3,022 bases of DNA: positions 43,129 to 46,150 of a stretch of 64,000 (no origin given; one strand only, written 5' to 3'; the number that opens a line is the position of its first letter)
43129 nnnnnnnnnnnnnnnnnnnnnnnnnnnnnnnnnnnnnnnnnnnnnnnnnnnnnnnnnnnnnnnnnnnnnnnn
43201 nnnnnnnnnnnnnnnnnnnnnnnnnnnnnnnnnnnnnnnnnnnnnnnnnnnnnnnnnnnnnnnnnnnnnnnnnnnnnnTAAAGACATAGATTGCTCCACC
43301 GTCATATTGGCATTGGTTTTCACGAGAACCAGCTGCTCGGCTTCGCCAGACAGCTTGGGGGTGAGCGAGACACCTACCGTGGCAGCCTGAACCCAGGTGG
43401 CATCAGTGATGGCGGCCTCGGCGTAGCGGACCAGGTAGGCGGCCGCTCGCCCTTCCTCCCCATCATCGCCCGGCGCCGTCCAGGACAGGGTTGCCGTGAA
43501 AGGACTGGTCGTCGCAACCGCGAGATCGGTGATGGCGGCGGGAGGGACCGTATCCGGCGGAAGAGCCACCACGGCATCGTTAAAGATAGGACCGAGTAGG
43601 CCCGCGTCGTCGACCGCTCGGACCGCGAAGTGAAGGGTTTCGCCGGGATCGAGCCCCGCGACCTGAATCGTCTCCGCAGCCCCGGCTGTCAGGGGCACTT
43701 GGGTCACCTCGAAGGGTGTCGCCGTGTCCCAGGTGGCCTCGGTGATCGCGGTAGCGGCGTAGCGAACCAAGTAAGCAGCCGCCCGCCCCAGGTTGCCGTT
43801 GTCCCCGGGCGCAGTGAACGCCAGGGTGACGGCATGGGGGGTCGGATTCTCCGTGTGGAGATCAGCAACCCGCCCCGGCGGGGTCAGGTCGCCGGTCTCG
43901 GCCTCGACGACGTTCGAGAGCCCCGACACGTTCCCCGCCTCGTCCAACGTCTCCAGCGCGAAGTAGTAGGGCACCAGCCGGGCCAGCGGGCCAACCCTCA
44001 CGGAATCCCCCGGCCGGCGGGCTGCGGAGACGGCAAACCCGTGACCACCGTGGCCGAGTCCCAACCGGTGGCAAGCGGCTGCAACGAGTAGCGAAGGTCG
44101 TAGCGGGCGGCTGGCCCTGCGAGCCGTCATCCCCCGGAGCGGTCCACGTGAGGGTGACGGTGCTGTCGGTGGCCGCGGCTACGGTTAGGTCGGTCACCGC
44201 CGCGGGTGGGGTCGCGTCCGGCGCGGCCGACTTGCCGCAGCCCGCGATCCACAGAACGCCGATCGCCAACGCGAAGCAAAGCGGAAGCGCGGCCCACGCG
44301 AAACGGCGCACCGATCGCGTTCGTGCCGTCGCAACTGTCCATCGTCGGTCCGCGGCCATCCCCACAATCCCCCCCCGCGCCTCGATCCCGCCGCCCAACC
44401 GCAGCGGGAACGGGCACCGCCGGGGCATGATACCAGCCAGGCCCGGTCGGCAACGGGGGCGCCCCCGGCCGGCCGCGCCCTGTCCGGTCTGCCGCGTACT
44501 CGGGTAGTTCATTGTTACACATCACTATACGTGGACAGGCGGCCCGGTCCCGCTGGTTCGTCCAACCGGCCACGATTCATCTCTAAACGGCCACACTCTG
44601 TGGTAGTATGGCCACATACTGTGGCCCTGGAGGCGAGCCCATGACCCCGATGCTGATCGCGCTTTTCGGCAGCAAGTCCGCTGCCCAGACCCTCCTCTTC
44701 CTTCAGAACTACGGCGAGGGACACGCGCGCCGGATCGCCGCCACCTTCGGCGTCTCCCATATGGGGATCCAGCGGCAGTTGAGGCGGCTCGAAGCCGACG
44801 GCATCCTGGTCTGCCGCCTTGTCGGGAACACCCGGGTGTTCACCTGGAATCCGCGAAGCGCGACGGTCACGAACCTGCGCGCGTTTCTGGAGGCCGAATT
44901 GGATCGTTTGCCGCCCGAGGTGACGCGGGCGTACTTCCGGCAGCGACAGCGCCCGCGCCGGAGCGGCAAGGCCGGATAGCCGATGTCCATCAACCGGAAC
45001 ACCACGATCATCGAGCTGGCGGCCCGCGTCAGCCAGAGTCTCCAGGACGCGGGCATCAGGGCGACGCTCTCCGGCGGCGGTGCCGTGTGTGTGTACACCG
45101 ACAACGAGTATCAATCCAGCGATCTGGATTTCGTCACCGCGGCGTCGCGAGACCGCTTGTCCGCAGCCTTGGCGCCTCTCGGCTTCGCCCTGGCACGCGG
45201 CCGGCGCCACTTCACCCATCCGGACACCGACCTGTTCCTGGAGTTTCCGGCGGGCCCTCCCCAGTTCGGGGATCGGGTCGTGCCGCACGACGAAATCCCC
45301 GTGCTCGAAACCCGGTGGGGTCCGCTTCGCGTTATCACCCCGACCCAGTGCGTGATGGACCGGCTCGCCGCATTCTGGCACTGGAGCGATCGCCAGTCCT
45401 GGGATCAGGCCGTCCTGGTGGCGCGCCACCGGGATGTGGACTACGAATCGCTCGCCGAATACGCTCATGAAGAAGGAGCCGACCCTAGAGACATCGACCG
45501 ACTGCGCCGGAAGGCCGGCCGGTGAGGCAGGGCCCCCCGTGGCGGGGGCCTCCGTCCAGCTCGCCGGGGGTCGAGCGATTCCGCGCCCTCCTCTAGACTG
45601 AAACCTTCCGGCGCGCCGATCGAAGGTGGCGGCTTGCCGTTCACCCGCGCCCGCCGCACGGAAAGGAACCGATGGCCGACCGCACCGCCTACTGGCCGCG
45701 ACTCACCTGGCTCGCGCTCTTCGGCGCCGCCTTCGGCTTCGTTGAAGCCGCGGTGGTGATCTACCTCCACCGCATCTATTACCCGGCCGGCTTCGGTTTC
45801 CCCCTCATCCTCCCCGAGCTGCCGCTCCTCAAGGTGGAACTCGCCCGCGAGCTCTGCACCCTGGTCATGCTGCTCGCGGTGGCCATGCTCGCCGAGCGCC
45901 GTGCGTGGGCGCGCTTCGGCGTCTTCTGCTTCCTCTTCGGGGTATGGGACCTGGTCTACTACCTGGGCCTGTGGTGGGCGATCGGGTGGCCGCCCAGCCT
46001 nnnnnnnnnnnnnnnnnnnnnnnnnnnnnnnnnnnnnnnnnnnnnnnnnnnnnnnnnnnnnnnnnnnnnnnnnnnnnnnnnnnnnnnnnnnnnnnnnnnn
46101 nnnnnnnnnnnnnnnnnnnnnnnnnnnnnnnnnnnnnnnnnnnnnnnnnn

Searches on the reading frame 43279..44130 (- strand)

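Call 56: search_protein_families(library=pfam, proteins=[window:43279-44130:-], max_evalue=0.01)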
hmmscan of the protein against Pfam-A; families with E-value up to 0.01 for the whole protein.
window:43279-44130:- (284 aa): 1 family
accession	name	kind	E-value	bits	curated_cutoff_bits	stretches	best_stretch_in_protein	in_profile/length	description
PF00041.27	fn3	-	4.4e-08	33.7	25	1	89-177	4-73/84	Fibronectin type III domain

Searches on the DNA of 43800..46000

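Call 81: search_rna_families(source=window, start=43800, end=46000, threshold=evalue, max_evalue=1)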
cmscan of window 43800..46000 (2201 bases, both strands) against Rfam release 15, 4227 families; matches with E-value up to 1: 2.
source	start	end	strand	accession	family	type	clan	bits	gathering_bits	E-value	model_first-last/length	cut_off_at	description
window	45609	45666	+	RF03006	M23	Gene; sRNA;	-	23.1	41.2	0.18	1-53/53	no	M23 RNA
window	45425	45450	+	RF01107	SBRMV1_UPD-PKf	Cis-reg;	-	21.6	39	0.49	1-27/27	no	Pseudoknot of upstream pseudoknot domain (UPD) of the 3'UTR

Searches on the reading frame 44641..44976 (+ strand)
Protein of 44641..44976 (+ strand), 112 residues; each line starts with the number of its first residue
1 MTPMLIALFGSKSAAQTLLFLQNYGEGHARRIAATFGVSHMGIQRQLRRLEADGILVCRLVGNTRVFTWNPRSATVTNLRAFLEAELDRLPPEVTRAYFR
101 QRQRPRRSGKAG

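Call 3: search_protein_families(library=pfam, proteins=[window:44641-44976:+], max_evalue=1)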
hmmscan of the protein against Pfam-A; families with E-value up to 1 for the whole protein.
window:44641-44976:+ (112 aa): 11 families
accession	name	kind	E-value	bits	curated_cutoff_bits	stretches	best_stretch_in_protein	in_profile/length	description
PF00392.27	GntR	-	3.2e-05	24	27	1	30-59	28-57/64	Bacterial regulatory proteins, gntR family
PF12802.13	MarR_2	-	0.00085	19.9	27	1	13-56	6-50/61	MarR family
PF08279.18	HTH_11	-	0.0095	16.2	25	1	25-56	14-45/55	HTH domain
PF08220.18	HTH_DeoR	-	0.021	15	21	1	21-62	9-49/57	DeoR-like helix-turn-helix domain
PF01978.25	TrmB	-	0.022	15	25.6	1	15-55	11-51/68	Sugar-specific transcriptional regulator TrmB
PF13412.12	HTH_24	-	0.033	14.2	21.9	1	30-56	21-47/48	Winged helix-turn-helix DNA-binding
PF08100.18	Dimerisation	-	0.034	14.4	25.6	1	28-75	42-89/93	O-methyltransferase dimerisation domain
PF24033.1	DUF7342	-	0.13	12.7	31.6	1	29-84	20-75/150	Family of unknown function (DUF7342)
PF03022.22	MRJP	-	0.22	11.3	19.8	1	41-74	184-217/288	Major royal jelly protein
PF08222.17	HTH_CodY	-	0.23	11.5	27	1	29-62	7-40/61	CodY helix-turn-helix domain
PF13730.12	HTH_36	-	0.26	11.6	25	1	18-56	11-55/55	Helix-turn-helix domain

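Call 4: search_protein_families(library=ncbifam, proteins=[window:44641-44976:+], max_evalue=1)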
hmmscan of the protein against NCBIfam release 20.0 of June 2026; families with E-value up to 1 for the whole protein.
window:44641-44976:+ (112 aa): 10 families
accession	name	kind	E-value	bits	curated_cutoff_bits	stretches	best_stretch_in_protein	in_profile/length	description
NF033788.1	HTH_metalloreg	subfamily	0.0017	18.2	55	1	9-71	8-70/77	metalloregulator ArsR/SmtB family transcription factor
TIGR02018.2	his_ut_repres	equivalog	0.0019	17.6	220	1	31-76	28-73/226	histidine utilization transcriptional repressor HutC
NF011575.0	PRK14999.1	equivalog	0.0063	15.8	424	1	32-72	42-80/241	histidine utilization repressor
NF008273.0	PRK11050.1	equivalog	0.0084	15.8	153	1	22-58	50-86/156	manganese-binding transcriptional regulator MntR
TIGR01884.1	cas_HTH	subfamily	0.016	14.6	60.2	1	16-56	146-186/202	CRISPR-associated CARF protein Csa3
NF040890.1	trans_reg_YgbI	equivalog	0.02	14.4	400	1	33-58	26-51/253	DNA-binding transcriptional repressor YgbI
NF007741.0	PRK10421.1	equivalog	0.035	13.5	311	1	30-66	35-71/262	transcriptional regulator LldR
NF007001.0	PRK09464.1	equivalog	0.094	12.3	330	1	30-67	38-75/254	pyruvate dehydrogenase complex transcriptional repressor PdhR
NF040755.1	AgaR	equivalog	0.11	11.6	260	1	17-58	11-52/256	transcriptional repressor AgaR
TIGR02702.1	SufR_cyano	equivalog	0.13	11.9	178.8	1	17-59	6-48/208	iron-sulfur cluster biosynthesis transcriptional regulator SufR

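Call 5: search_protein_families(library=padloc, proteins=[window:44641-44976:+], max_evalue=1)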
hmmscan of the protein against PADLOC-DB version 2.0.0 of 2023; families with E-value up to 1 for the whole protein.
window:44641-44976:+ (112 aa): 6 families
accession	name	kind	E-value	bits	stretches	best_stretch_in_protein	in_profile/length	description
PDLC04368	PDC-M05A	-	3.2e-07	28.4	1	7-83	9-86/201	-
PDLC04370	PDC-M05A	-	7.4e-07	27.2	1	2-83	5-87/194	-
PDLC01268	CasR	-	0.002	16.1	1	13-56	125-167/179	"CAS-I,CAS-II,CAS-III,CAS-IV,CAS-V,CAS-VI; associated_signaling"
PDLC01438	Csa3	-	0.016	13.3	1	10-84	146-215/305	"CAS-I,CAS-II,CAS-III,CAS-IV,CAS-V,CAS-VI; associated_signaling"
PDLC01434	CasR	-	0.019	12.8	1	12-57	128-172/191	"CAS-I,CAS-II,CAS-III,CAS-IV,CAS-V,CAS-VI; associated_signaling"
PDLC01865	CARF3--CARF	-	0.035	11.7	1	29-59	164-194/215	-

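Call 8: search_solved_structures(query=window:44641-44976:+, max_evalue=1)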
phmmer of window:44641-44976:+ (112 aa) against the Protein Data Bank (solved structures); distinct sequences matched with E-value up to 1: 4.
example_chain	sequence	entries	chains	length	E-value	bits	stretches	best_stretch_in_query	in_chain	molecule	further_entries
3f6v_A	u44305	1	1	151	0.013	18.9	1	15-96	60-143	Possible transcriptional regulator, ArsR family protein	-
5kvr_A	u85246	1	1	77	0.25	14.7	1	29-65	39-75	Pyruvate dehydrogenase complex repressor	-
3c7j_A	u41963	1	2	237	0.5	13.8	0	30-64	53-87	Transcriptional regulator, GntR family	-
9bgm_a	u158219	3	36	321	0.85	13.1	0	12-88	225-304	gp75 tail tube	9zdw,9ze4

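Call 16: find_homologous_proteins(query=window:44641-44976:+)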
Query window:44641-44976:+ (112 aa): 243 proteins with E <= 0.001 among 254 candidates; the best 120 are listed.
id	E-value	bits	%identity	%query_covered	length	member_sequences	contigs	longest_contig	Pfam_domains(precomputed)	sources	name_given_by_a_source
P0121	3.1e-67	241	100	100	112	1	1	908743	-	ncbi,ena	-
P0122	4.6e-54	199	83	100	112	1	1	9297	-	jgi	jgi:hypothetical protein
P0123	3.4e-53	196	84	99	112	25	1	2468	-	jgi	jgi:predicted ArsR family transcriptional regulator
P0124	1.3e-52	194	85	98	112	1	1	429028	PF12802.14,PF00392.28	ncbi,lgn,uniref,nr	ncbi:MarR family protein [Microbulbifer donghaiensis]|uniref:MarR family protein n=1 Tax=Microbulbif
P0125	2.1e-52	193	83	99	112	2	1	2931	-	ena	-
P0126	2.3e-52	193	82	98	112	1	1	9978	-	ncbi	-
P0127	3.2e-52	193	82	99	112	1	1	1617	-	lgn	-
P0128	4.9e-52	192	82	99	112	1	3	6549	PF12802.14,PF00392.28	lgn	-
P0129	6.0e-52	192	82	99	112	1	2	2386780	PF12802.14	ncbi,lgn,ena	-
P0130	8.2e-52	192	79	98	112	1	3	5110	-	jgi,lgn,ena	-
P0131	1.4e-51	191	80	98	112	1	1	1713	PF00392.28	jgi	-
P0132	1.4e-51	191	82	98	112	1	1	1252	-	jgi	-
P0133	1.5e-51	191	81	99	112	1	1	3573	-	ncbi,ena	-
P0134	1.6e-51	191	81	99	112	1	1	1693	-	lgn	-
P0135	2.4e-51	190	81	99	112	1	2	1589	-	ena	-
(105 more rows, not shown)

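Call 58: predict_structure(alignment_id=A2)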
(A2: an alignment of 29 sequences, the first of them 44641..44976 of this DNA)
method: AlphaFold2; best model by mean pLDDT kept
length: 112 residues; sequences in the alignment: 29
mean_pLDDT: 83.6   pTM: 0.73
mean pLDDT of the five models: 83.6, 82.8, 64.9, 64.0, 63.5
residues with pLDDT >= 90: 42; 70-90: 55; 50-70: 9; < 50: 6
segments of 3 or more residues with pLDDT < 50: 110-112
pLDDT, mean of each block of 10 residues (from residue 1): 78 89 90 91 92 93 91 88 87 80 50 43
secondary structure, 60 per line:
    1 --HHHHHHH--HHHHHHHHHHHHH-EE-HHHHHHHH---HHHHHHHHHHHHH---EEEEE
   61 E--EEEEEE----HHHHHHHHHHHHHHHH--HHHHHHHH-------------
elements in order: H3-9 H12-24 H29-36 H40-52 E56-61 E64-69 H74-89 H92-99

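Call 60: fold_search(model_id=the predicted structure, library=pdb)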
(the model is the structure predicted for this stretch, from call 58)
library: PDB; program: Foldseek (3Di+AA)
matches with E <= 10: 1490; with E <= 0.001: 0
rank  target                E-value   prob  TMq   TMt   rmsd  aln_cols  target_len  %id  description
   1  1r23_A                1.9e-03  1.00  0.55  0.58   4.0        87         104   20  Crystal structure of the cyanobacterial metallothionein repressor SmtB in the Zn1-form (one Zn(II) per dimer) (released 2004-05-18)
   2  1r1t_B                2.1e-03  1.00  0.55  0.60   3.4        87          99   22  Crystal structure of the cyanobacterial metallothionein repressor SmtB in the apo-form (released 2004-05-18)
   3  3fm5_B                2.1e-03  1.00  0.55  0.46   5.0       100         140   22  X-ray crystal structure of transcriptional regulator (MarR family) from Rhodococcus sp. RHA1 (released 2009-02-03)
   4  6uvu_A                2.8e-03  1.00  0.55  0.55   4.4        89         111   19  Crystal structure of the AntR antimony-specific transcriptional repressor (released 2020-11-04)
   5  1smt_A                3.4e-03  1.00  0.54  0.61   4.1        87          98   20  SMTB REPRESSOR FROM SYNECHOCOCCUS PCC7942 (released 1997-12-03)
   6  9ff3                  3.8e-03  1.00  0.59  0.40   3.6        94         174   12  The structure of delta-ScoC, a global regulator protein from Geobacillus kaustophilus T-1 (released 2025-06-04)
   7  1smt_B                3.8e-03  1.00  0.54  0.59   3.4        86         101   21  SMTB REPRESSOR FROM SYNECHOCOCCUS PCC7942 (released 1997-12-03)
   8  3jth_B                4.3e-03  1.00  0.57  0.67   3.1        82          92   22  Crystal structure of a transcriptional regulator HlyU from Vibrio vulnificus CMCP6 (released 2010-03-16)
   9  2fxa_B                4.3e-03  1.00  0.60  0.39   4.3        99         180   11  Structure of the Protease Production Regulatory Protein hpr from Bacillus subtilis. (released 2006-03-14)
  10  5jls                  4.6e-03  1.00  0.55  0.48   7.3       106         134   10  Crystal Structure of Adhesin competence repressor (AdcR) from Streptococcus pyogenes (C-terminally His tagged) (released 2017-05-03)
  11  8ylg_B                5.2e-03  1.00  0.60  0.43   4.8       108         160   16  Crystal structure of Burkholderia thailandensis MftR in complex with operator DNA (released 2024-11-13)
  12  8ylg_A                5.2e-03  1.00  0.60  0.43   4.9       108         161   16  Crystal structure of Burkholderia thailandensis MftR in complex with operator DNA (released 2024-11-13)
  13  1r23_B                5.2e-03  1.00  0.54  0.61   4.1        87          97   20  Crystal structure of the cyanobacterial metallothionein repressor SmtB in the Zn1-form (one Zn(II) per dimer) (released 2004-05-18)
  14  3f72_B                5.5e-03  1.00  0.54  0.56   4.1        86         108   15  Crystal Structure of the Staphylococcus aureus pI258 CadC Metal Binding Site 2 Mutant (released 2009-04-07)
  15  5yi1                  5.5e-03  1.00  0.53  0.46   6.2       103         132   14  Structure of Lactococcus lactis ZitR, C30AH42A mutant in apo form (released 2017-12-06)
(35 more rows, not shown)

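Call 84: search_protein_families(library=phrogs, proteins=[window:44641-44976:+], max_evalue=0.1)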
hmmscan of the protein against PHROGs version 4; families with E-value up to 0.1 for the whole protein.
window:44641-44976:+ (112 aa): 4 families
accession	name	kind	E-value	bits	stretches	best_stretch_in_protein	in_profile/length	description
phrog_18520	-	unknown function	5.6e-16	59.7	1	5-110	3-108/114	-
phrog_14147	-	transcription regulation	0.00068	20.2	1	21-67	16-61/256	transcriptional regulator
phrog_142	-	moron, auxiliary metabolic gene and host takeover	0.0034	18.5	1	14-70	14-71/116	Ren-like exclusion protein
phrog_13105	-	unknown function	0.014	16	1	16-63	9-56/239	-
